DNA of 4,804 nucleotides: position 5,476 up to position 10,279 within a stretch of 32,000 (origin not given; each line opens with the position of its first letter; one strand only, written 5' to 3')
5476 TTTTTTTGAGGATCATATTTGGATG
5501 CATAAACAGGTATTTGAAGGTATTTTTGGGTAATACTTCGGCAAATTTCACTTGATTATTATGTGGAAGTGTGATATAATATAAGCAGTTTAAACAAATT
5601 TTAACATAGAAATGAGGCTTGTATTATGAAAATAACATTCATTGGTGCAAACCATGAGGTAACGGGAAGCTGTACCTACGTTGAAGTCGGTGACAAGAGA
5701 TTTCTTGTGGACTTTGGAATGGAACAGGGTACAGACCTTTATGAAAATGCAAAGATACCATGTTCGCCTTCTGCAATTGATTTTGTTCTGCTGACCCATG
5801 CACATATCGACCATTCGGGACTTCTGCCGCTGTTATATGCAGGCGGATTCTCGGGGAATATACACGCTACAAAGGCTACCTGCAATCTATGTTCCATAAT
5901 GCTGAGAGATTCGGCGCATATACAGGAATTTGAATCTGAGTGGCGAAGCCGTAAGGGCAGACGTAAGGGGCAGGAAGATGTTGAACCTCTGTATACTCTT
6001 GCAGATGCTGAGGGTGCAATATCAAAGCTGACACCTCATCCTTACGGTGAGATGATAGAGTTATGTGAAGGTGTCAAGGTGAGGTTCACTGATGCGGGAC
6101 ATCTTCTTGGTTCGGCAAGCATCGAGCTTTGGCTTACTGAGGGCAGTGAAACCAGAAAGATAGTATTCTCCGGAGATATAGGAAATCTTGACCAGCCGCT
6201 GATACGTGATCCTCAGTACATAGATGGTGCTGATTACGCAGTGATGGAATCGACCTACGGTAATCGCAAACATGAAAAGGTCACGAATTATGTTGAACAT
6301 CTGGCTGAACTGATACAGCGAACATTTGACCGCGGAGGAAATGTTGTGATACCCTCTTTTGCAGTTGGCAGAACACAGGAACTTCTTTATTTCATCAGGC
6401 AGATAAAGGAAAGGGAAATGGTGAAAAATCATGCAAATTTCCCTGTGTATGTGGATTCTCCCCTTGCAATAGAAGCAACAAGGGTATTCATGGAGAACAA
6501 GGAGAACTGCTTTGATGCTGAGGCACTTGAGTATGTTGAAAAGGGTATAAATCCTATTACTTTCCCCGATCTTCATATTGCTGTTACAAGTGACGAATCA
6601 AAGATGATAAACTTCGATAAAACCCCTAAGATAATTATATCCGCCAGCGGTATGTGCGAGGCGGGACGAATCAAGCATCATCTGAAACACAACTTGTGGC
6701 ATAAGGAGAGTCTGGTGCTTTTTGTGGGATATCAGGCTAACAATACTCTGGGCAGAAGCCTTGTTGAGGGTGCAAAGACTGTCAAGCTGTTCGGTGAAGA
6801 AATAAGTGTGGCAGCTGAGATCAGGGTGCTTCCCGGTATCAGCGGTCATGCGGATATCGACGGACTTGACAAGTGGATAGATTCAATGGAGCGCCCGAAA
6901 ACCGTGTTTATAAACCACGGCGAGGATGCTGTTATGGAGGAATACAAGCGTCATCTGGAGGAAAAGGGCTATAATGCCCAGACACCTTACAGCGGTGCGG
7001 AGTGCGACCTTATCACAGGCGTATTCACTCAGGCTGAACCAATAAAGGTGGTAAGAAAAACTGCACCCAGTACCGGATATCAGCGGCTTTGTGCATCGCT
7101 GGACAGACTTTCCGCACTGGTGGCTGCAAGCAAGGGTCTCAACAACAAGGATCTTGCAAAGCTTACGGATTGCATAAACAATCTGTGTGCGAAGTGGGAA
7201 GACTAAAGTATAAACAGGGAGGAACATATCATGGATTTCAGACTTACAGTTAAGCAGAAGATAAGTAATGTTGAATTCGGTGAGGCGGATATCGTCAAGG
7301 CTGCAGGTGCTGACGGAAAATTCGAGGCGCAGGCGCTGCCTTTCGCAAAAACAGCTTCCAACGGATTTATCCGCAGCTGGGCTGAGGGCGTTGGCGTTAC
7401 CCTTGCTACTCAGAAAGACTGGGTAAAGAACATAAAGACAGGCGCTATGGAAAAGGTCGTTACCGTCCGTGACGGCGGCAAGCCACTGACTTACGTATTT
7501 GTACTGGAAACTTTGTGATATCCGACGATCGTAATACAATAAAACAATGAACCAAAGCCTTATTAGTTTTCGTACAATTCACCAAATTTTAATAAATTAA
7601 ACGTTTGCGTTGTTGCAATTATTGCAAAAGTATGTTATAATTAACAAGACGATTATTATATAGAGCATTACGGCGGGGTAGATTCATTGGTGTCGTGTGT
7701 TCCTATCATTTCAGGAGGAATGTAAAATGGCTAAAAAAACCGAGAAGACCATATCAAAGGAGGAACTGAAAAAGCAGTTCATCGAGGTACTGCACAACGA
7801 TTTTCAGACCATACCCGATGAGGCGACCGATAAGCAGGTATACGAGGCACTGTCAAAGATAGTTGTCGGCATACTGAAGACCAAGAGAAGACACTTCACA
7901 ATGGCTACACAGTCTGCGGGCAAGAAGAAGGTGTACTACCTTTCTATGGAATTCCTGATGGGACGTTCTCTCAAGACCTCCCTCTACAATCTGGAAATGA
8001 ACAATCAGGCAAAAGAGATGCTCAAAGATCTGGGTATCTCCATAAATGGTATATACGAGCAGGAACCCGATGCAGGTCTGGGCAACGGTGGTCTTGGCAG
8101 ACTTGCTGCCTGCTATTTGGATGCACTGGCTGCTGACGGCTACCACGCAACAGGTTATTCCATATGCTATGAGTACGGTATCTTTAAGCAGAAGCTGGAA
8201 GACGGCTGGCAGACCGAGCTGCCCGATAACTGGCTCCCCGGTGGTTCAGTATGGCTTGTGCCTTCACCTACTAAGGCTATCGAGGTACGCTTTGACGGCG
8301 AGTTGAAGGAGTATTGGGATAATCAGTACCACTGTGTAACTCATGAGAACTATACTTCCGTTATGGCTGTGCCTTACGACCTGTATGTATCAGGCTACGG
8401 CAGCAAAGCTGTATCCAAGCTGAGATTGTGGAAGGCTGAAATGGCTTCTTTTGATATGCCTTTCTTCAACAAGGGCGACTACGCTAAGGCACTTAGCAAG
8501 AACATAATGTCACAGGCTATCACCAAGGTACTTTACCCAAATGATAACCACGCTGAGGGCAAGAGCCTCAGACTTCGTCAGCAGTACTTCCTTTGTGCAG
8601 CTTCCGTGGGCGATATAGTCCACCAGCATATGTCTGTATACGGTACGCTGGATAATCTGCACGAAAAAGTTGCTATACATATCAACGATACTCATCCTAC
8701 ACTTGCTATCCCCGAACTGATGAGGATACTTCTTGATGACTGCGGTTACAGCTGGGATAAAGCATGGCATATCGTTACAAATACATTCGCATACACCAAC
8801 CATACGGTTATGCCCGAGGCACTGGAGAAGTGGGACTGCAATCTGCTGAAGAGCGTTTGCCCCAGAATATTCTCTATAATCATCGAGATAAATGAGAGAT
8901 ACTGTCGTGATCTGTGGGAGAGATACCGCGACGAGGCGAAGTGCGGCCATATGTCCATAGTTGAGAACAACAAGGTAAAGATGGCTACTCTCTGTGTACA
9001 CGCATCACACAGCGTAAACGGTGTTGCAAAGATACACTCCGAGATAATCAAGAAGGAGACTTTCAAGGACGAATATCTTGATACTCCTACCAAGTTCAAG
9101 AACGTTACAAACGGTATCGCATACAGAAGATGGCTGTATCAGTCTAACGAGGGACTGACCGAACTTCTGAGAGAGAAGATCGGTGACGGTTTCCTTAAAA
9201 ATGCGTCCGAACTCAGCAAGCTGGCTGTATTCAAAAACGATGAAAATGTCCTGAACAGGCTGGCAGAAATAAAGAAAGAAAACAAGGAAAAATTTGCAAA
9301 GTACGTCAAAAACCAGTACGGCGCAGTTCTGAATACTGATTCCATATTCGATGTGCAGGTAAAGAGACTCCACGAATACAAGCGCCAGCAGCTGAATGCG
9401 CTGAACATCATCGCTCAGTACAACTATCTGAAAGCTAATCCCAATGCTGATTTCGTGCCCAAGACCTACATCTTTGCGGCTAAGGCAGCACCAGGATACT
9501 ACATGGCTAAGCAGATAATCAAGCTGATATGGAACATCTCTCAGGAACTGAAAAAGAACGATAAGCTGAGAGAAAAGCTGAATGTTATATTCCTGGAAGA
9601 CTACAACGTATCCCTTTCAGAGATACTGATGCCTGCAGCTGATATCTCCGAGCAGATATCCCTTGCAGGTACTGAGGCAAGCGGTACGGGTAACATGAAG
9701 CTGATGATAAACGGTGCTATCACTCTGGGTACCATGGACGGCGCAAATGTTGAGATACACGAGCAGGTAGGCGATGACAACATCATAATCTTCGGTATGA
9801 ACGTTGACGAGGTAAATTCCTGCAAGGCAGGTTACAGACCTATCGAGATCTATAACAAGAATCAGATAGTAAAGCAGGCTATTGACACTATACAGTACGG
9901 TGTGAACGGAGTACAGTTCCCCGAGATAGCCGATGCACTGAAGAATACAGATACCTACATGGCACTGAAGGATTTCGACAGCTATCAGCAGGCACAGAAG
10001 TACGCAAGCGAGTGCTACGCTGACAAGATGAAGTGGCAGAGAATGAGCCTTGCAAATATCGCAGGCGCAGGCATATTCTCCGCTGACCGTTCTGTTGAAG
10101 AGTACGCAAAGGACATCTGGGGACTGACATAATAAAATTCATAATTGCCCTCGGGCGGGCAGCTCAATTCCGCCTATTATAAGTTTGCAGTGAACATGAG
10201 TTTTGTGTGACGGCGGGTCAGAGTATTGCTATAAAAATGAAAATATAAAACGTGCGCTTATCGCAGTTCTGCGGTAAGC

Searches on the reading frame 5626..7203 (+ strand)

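Call 70: search_protein_families(library=pfam, proteins=[window:5626-7203:+], max_evalue=0.00001)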
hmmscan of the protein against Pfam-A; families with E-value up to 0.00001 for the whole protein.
window:5626-7203:+ (526 aa): 5 families
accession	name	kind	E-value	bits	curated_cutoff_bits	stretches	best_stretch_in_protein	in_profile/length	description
PF10996.14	Beta-Casp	-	4.8e-41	140.5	27.7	1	250-379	1-120/120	Beta-Casp domain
PF07521.17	RMMBL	-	4.8e-17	62.1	21.6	1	393-454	2-63/63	Zn-dependent metallo-hydrolase RNA specificity domain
PF00753.33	Lactamase_B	-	3.2e-10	40.7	22.7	1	13-70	5-63/196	Metallo-beta-lactamase superfamily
PF12706.13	Lactamase_B_2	-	1.3e-08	35.1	27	1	25-230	2-187/200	Beta-lactamase superfamily domain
PF16661.11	Lactamase_B_6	-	1.1e-06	28.6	27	1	19-181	2-158/193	Metallo-beta-lactamase superfamily domain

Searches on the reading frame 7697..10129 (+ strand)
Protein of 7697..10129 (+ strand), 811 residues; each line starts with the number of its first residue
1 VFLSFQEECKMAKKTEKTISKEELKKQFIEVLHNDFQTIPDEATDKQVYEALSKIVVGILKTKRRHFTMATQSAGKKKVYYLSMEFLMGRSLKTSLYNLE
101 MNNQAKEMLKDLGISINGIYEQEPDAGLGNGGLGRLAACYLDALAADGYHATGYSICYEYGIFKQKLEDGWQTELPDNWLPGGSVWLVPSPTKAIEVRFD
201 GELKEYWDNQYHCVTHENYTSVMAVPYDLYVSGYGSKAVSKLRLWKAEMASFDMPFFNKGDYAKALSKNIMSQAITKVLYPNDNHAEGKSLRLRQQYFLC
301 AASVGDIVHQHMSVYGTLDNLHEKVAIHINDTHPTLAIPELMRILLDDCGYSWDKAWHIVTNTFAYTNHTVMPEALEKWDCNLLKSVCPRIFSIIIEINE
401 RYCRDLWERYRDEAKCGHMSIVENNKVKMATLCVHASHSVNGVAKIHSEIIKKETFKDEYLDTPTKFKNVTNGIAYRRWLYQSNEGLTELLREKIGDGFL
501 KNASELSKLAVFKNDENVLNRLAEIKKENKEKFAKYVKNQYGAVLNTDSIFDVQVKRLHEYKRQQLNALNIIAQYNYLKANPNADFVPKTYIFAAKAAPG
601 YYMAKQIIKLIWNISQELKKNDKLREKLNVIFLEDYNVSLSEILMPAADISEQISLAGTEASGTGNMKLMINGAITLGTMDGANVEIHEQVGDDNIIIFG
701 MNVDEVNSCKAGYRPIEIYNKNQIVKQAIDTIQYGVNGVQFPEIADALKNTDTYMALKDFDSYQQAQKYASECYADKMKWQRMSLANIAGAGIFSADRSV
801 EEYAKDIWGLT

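Call 70: search_protein_families(library=pfam, proteins=[window:7697-10129:+], max_evalue=0.00001)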
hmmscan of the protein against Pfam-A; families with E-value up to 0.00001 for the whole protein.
window:7697-10129:+ (811 aa): 1 family
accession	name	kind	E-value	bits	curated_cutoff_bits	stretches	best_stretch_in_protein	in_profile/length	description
PF00343.26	Phosphorylase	-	3.7e-302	1004.4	27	1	109-809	1-712/713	Carbohydrate phosphorylase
